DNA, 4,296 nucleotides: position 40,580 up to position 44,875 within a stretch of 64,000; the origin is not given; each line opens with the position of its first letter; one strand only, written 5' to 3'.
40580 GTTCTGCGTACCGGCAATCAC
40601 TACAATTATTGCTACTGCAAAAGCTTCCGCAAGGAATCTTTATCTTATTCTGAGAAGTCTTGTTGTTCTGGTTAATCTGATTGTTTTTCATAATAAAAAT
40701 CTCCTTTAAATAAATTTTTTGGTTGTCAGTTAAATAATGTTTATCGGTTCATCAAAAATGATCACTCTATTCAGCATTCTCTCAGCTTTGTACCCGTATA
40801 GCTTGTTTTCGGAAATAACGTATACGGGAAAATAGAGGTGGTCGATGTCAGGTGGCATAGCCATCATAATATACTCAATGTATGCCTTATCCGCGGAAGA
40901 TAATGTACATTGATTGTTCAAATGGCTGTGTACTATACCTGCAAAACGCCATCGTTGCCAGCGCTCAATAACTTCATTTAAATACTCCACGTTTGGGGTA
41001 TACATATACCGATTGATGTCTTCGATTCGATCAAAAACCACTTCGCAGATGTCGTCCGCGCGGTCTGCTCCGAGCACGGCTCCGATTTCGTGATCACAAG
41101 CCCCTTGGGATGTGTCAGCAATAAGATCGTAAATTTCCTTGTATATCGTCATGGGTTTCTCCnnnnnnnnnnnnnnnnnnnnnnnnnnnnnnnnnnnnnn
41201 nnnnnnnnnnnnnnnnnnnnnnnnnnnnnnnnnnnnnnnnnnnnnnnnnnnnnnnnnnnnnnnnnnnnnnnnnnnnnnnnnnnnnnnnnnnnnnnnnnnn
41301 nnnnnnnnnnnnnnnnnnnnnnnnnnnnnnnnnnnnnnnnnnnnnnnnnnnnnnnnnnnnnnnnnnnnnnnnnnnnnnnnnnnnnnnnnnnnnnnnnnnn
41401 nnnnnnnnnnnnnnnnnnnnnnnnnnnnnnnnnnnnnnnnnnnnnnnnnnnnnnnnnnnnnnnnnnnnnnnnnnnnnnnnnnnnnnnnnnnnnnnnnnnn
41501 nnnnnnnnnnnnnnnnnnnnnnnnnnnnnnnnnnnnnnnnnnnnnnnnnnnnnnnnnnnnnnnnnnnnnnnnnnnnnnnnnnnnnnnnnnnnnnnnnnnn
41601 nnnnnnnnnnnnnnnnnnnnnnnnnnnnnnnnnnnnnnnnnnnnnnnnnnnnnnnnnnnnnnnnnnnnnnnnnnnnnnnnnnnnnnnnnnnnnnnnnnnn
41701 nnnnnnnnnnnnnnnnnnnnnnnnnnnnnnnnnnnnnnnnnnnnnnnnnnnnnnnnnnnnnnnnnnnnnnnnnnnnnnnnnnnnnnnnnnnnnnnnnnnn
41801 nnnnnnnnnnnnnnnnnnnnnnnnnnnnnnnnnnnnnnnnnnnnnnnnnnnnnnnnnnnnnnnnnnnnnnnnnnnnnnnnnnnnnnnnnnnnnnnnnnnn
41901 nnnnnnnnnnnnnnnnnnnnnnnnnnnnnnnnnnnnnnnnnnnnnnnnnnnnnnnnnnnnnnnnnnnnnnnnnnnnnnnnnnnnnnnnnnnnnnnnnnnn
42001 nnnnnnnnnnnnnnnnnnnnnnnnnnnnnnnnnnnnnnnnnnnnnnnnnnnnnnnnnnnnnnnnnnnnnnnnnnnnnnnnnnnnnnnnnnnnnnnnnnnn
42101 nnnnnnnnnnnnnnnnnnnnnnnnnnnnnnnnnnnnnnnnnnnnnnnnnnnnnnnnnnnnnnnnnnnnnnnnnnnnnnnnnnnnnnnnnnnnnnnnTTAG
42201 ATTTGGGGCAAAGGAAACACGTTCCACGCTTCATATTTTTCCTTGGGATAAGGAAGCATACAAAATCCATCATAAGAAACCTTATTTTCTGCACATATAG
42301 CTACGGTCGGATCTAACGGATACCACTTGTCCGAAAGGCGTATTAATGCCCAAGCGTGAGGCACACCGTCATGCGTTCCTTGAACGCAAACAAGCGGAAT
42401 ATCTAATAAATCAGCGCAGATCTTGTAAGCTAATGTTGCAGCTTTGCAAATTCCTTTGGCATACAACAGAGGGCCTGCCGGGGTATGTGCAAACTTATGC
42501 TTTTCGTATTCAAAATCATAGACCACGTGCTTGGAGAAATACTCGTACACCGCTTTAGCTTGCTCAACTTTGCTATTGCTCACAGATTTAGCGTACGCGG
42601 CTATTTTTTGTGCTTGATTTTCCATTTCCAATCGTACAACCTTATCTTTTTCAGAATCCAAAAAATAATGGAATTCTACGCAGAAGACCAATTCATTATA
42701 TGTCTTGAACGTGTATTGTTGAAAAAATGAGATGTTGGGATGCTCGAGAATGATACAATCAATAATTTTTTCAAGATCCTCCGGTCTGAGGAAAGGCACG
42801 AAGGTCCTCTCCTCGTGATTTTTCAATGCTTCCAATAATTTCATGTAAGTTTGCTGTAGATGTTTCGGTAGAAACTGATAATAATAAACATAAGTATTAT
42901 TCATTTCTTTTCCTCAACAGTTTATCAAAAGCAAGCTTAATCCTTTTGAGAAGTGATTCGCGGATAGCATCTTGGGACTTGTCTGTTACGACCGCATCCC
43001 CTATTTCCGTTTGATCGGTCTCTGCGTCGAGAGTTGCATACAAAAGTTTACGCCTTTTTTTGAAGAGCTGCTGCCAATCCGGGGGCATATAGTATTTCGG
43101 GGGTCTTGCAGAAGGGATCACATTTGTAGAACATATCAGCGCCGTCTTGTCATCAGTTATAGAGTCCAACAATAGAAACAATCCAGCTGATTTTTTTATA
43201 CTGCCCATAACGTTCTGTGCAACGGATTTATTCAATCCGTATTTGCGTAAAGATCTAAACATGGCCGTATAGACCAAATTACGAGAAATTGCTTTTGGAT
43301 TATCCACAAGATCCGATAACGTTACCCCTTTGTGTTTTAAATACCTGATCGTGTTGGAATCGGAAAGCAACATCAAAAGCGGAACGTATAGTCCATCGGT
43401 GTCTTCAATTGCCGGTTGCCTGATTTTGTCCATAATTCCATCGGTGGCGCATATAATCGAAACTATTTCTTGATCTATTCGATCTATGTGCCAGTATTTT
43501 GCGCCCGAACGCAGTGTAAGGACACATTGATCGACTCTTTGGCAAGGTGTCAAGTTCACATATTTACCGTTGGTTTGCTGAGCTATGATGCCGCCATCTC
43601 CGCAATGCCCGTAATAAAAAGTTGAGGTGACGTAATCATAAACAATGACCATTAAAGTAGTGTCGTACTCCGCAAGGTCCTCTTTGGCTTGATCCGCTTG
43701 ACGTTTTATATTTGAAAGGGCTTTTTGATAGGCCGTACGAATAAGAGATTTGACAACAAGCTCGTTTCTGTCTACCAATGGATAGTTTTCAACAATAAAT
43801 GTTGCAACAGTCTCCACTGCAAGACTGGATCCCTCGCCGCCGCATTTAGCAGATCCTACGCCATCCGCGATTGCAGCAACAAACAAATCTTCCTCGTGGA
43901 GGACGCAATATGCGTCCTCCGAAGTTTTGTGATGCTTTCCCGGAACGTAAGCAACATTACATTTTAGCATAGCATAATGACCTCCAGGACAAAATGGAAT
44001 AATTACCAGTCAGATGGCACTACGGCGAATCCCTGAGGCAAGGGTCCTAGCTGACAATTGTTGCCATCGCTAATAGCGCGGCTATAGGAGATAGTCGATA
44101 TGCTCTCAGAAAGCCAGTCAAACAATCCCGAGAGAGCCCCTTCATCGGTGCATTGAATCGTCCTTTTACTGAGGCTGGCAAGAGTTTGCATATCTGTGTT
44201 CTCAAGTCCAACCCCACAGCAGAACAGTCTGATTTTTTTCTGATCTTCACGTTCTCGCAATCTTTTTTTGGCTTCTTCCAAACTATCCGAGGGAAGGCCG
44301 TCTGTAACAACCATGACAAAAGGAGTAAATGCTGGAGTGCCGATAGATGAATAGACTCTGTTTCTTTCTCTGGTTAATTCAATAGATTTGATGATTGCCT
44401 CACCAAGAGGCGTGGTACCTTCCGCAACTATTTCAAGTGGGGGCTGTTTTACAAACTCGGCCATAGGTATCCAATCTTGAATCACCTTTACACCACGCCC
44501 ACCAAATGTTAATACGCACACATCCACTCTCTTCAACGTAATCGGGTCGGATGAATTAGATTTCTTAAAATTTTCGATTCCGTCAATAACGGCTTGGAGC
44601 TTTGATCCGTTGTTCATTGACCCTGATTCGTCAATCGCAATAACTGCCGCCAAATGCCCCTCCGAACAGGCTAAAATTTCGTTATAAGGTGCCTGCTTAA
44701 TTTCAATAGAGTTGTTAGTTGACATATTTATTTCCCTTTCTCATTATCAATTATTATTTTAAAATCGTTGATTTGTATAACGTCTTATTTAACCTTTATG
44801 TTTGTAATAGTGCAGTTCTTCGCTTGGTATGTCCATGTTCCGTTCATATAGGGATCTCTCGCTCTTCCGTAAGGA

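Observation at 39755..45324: TerY-P-type vWA / PP2C / Ser-Thr kinase triad expanded by a transglutaminase-fold protein, a JAB metallopeptidase, a Cys-rich mini-protein and two exported proteins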

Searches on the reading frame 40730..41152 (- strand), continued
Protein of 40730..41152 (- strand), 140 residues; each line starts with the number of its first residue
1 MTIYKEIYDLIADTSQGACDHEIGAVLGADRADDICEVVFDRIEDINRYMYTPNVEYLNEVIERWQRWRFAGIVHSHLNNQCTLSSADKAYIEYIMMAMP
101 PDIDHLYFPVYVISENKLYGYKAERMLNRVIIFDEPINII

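Call 84: search_protein_families(library=phrogs, proteins=[window:40730-41152:-], max_evalue=0.01)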
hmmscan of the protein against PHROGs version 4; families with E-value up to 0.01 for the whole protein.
window:40730-41152:- (140 aa): 0 families

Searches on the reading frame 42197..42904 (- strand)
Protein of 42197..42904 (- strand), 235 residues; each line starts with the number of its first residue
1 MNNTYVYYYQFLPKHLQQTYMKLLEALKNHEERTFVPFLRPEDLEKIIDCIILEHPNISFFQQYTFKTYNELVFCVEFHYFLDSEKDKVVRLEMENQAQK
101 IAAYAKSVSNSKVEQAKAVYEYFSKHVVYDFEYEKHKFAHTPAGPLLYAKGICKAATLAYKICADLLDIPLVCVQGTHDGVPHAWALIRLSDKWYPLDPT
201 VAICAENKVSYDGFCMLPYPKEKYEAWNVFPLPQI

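Call 3: search_protein_families(library=pfam, proteins=[window:42197-42904:-], max_evalue=0.1)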
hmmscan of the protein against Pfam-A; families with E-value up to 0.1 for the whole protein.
window:42197-42904:- (235 aa): 2 families
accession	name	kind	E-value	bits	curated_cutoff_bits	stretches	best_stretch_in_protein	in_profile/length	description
PF01841.26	Transglut_core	-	2.1e-06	28.4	23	1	105-199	4-108/108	Transglutaminase-like superfamily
PF17958.7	EF-hand_13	-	0.02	15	22.6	1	38-91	17-72/90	EF-hand domain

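Call 4: search_protein_families(library=padloc, proteins=[window:42197-42904:-], max_evalue=0.1)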
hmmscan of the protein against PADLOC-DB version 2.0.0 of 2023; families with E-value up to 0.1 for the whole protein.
window:42197-42904:- (235 aa): 1 family
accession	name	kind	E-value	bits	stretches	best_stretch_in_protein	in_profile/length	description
PDLC00820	Cyclase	-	0.022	12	1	42-112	181-252/324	oligonucleotide-cyclase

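Call 5: search_protein_families(library=ncbifam, proteins=[window:42197-42904:-], max_evalue=0.1)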
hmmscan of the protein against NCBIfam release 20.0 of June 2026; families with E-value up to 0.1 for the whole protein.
window:42197-42904:- (235 aa): 1 family
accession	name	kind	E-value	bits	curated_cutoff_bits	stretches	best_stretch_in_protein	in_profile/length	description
NF045980.1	MAG6410_fam_LP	equivalog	4.5e-13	48.5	450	1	92-207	148-267/622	MAG6410 family transglutaminase-related lipoprotein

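Call 57: search_solved_structures(query=window:42197-42904:-, max_evalue=1)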
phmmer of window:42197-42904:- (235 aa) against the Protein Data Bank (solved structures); distinct sequences matched with E-value up to 1: 3.
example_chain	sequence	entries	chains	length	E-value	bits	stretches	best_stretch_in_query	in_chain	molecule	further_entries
9crn_A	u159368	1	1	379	2.9e-05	26.8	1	7-201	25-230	Transglutaminase-like domain-containing protein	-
4xz7_A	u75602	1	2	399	0.0016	21.1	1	109-204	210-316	Putative uncharacterized protein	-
4zuz_A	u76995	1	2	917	0.43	13.2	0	75-102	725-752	SidC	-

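Call 84: search_protein_families(library=phrogs, proteins=[window:42197-42904:-], max_evalue=0.01)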
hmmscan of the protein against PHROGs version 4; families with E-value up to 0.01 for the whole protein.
window:42197-42904:- (235 aa): 0 families

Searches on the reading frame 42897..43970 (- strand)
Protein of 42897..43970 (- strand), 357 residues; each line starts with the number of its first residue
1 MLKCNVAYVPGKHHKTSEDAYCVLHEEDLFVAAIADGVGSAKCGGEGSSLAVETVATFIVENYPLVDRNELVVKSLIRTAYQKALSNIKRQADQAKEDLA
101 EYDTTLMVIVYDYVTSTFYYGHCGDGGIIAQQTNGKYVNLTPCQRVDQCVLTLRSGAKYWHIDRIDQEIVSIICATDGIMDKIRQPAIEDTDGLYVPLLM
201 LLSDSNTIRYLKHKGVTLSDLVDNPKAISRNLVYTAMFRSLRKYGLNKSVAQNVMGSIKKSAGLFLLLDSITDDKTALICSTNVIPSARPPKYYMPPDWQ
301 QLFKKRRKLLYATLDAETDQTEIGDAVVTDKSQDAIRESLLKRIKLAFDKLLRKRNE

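Call 3: search_protein_families(library=pfam, proteins=[window:42897-43970:-], max_evalue=0.1)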
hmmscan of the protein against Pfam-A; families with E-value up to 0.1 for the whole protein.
window:42897-43970:- (357 aa): 1 family
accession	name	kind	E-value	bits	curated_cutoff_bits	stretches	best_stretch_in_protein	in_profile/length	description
PF13672.11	PP2C_2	-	1.2e-21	77.7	24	1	16-186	11-181/209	Protein phosphatase 2C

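Call 4: search_protein_families(library=padloc, proteins=[window:42897-43970:-], max_evalue=0.1)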
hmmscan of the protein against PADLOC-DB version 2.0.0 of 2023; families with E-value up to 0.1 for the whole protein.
window:42897-43970:- (357 aa): 1 family
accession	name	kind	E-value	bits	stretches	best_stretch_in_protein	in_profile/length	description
PDLC04518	PDC-M21C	-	0.028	11.6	1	4-90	5-89/243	-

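Call 5: search_protein_families(library=ncbifam, proteins=[window:42897-43970:-], max_evalue=0.1)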
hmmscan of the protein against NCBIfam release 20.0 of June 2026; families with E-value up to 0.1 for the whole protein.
window:42897-43970:- (357 aa): 1 family
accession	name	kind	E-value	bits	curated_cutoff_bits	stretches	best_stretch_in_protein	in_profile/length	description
NF033484.1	Stp1_PP2C_phos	equivalog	2.9e-11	43.3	230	1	11-131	5-117/232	Stp1/IreP family PP2C-type Ser/Thr phosphatase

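Call 84: search_protein_families(library=phrogs, proteins=[window:42897-43970:-], max_evalue=0.01)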
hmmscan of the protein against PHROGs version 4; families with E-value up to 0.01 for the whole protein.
window:42897-43970:- (357 aa): 2 families
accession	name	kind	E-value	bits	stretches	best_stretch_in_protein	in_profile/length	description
phrog_5650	-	unknown function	6.1e-07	29.5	1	10-235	286-498/565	-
phrog_37072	-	unknown function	0.00041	21.2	1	27-143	10-122/226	-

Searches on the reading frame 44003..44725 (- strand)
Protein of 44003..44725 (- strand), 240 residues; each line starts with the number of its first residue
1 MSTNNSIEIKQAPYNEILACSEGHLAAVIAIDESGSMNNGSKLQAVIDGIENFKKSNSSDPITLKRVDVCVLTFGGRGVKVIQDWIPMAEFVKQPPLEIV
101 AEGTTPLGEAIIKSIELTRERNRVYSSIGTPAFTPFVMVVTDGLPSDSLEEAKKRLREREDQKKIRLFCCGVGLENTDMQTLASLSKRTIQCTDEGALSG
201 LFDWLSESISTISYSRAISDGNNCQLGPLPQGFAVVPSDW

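Call 3: search_protein_families(library=pfam, proteins=[window:44003-44725:-], max_evalue=0.1)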
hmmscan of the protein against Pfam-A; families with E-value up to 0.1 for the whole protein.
window:44003-44725:- (240 aa): 3 families
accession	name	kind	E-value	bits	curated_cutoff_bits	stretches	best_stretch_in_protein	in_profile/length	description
PF00092.34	VWA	-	6.4e-08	33.5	23.8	1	28-192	3-162/174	von Willebrand factor type A domain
PF13519.12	VWA_2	-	1.1e-06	29.7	27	1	28-143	2-106/107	von Willebrand factor type A domain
PF13768.12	VWA_3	-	0.0058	17.1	27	1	28-188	4-151/155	von Willebrand factor type A domain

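Call 4: search_protein_families(library=padloc, proteins=[window:44003-44725:-], max_evalue=0.1)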
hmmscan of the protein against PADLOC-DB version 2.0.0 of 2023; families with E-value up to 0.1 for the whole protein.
window:44003-44725:- (240 aa): 0 families

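Call 5: search_protein_families(library=ncbifam, proteins=[window:44003-44725:-], max_evalue=0.1)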
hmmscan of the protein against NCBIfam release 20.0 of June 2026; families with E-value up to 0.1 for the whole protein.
window:44003-44725:- (240 aa): 1 family
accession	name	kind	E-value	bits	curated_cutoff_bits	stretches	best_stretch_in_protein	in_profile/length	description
TIGR02442.1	Cob-chelat-sub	hypoth_equivalog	1.6e-05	23.6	779.45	1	10-147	458-585/641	putative cobaltochelatase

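Call 84: search_protein_families(library=phrogs, proteins=[window:44003-44725:-], max_evalue=0.01)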
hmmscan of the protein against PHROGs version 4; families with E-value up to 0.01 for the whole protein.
window:44003-44725:- (240 aa): 3 families
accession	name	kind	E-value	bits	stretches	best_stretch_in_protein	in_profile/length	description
phrog_28389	-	unknown function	7.7e-30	104.8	1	21-216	16-203/219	-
phrog_7371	-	unknown function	5.1e-05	24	1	27-150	9-115/204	-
phrog_5359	-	unknown function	8.5e-05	23.2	0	129-188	134-190/229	-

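Call 85: search_dna_similar(query=window:44003-44725:-, collection=plasmids, mode=protein, max_evalue=1e-8, max_rows=25, rows=spread)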
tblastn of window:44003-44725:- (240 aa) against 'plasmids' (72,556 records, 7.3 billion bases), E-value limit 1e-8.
Records with a match: 49; places in all: 49; records where one place covers at least 80% of the query: 28.
Best place of each record, by identity: <60% 49.
By first word of the organism name: Rhizobium 8; Escherichia 8; Pseudomonas 7; Sinorhizobium 7; Deinococcus 3; Cupriavidus 2; Mesorhizobium 2; Sphingomonas 2; Trichormus 2; Methylocystis 1; and 7 more.
By predicted mobility (MOB-suite, as given by PLSDB): non-mobilizable 24; conjugative 21; mobilizable 4.
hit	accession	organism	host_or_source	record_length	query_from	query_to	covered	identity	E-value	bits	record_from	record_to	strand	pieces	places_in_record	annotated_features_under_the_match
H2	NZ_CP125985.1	Pseudomonas rhodesiae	cell culture,brewery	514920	28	236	87%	34.9%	4e-23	104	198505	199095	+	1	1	hypothetical protein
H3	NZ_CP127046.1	Pseudomonas amygdali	Cucumis sativus,Culture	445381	28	236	87%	34.5%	2e-21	99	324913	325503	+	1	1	hypothetical protein | PP2C family serine/threonine-protein phosphatase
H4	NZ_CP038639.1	Cupriavidus oxalaticus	whole organism,sewage sludge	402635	28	236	87%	33.5%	4e-18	90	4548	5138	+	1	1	VWA domain-containing protein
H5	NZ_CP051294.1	Mesorhizobium sp. NZP2077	cell culture,Lotus corniculatus nodule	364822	2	216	90%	30.9%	1e-18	92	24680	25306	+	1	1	VWA domain-containing protein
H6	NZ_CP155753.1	Sphingomonas parapaucimobilis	Chinese cabbage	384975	1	204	85%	32.5%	9e-21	98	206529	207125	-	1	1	VWA domain-containing protein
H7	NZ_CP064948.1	Pseudomonas fulva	Homo sapiens,pleural fluid,pleural ...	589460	22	215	81%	33.5%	4e-21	99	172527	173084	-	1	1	VWA domain-containing protein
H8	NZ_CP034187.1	Deinococcus psychrotolerans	whole organism,R2A medium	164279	8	215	87%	31.2%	1e-17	89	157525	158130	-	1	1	VWA domain-containing protein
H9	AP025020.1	Calothrix sp. PCC 7716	-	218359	16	213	83%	31.3%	2e-16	85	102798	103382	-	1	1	von Willebrand factor, type A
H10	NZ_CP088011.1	Rhizobium sp. T136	Melilotus albus,Cell culture,root nodule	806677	9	204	82%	30.3%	6e-16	84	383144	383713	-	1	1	VWA domain-containing protein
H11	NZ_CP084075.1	Fusobacterium vincentii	-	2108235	29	215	78%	31.4%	2e-14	79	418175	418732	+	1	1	none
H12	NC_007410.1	Trichormus variabilis ATCC 29413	-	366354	16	213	83%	29.6%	5e-16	84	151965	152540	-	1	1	VWA domain-containing protein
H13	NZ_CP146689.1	Escherichia coli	Homo sapiens,cell culture,Colon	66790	28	188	67%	36.0%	5e-20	96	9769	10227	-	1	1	VWA domain-containing protein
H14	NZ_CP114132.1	Escherichia coli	pig,gut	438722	28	188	67%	35.4%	3e-19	94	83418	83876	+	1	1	yegL: VWA domain-containing protein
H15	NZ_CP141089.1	Escherichia coli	Homo sapiens,Infected Human Urine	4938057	28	188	67%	35.4%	8e-19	92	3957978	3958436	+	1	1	none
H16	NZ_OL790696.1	Escherichia coli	-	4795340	28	188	67%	34.8%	7e-19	92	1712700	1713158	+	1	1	none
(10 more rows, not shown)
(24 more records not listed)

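Call 86: search_dna_similar(query=window:44003-44725:-, collection=plasmids, mode=protein, max_evalue=0.01, max_rows=30, rows=spread)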
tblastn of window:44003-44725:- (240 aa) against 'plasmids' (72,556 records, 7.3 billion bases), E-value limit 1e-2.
Records with a match: 2310; places in all: 6642; records where one place covers at least 80% of the query: 2219.
Best place of each record, by identity: <60% 2310.
By first word of the organism name: Klebsiella 987; Escherichia 440; Enterobacter 350; Salmonella 350; Citrobacter 65; Raoultella 20; Leclercia 14; Pseudomonas 9; Rhizobium 8; Serratia 7; and 36 more.
By predicted mobility (MOB-suite, as given by PLSDB): conjugative 1560; non-mobilizable 707; mobilizable 43.
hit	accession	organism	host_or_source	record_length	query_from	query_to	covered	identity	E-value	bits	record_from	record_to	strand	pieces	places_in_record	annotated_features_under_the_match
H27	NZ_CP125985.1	Pseudomonas rhodesiae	cell culture,brewery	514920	28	236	87%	34.9%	4e-23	104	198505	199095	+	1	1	hypothetical protein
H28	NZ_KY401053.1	Salmonella enterica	Homo sapiens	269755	18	231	89%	26.1%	1e-3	47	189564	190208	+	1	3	VWA domain-containing protein | TerD family protein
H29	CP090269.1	Escherichia coli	Homo sapiens,anal swab specimens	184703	18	231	89%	26.1%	1e-3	47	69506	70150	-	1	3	VWA domain-containing protein | TerD family protein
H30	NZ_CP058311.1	Escherichia coli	Giant Panda,cell culture,fece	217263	18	231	89%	26.1%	1e-3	47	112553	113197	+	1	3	VWA domain-containing protein | TerD family protein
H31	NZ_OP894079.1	Salmonella enterica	-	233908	18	231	89%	26.1%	1e-3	47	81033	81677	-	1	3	VWA domain-containing protein | TerD family protein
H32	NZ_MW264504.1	Salmonella enterica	-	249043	18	231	89%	26.1%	1e-3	47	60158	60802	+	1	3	VWA domain-containing protein | TerD family protein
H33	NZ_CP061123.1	Salmonella enterica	Homo sapiens,stool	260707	18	231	89%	26.1%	1e-3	47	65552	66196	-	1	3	VWA domain-containing protein | TerD family protein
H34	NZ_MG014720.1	Escherichia coli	Duck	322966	18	231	89%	26.1%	1e-3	47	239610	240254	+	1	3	VWA domain-containing protein | TerD family protein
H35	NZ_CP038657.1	Citrobacter freundii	Homo sapiens,stool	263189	18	231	89%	26.1%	1e-3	47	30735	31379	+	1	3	VWA domain-containing protein | TerD family protein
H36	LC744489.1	Escherichia coli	-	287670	18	231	89%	26.1%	1e-3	47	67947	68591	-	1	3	tellurium resistance protein TerY | tellurium resistance protein TerX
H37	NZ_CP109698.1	Enterobacter asburiae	whole organism,Hopper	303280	18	231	89%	26.1%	1e-3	47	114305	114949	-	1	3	VWA domain-containing protein | TerD family protein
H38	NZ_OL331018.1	Enterobacter hormaechei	-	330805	18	231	89%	26.1%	1e-3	47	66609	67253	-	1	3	VWA domain-containing protein | TerD family protein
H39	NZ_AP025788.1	Enterobacter hormaechei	Homo sapiens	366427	18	231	89%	26.1%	1e-3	47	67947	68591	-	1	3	VWA domain-containing protein | TerD family protein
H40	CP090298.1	Escherichia coli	Homo sapiens,anal swab specimens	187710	18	231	89%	26.1%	1e-3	47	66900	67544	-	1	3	VWA domain-containing protein | TerD family protein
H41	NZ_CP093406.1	Salmonella enterica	Homo sapiens,stool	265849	18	231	89%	26.1%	1e-3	47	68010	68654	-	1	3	VWA domain-containing protein | TerD family protein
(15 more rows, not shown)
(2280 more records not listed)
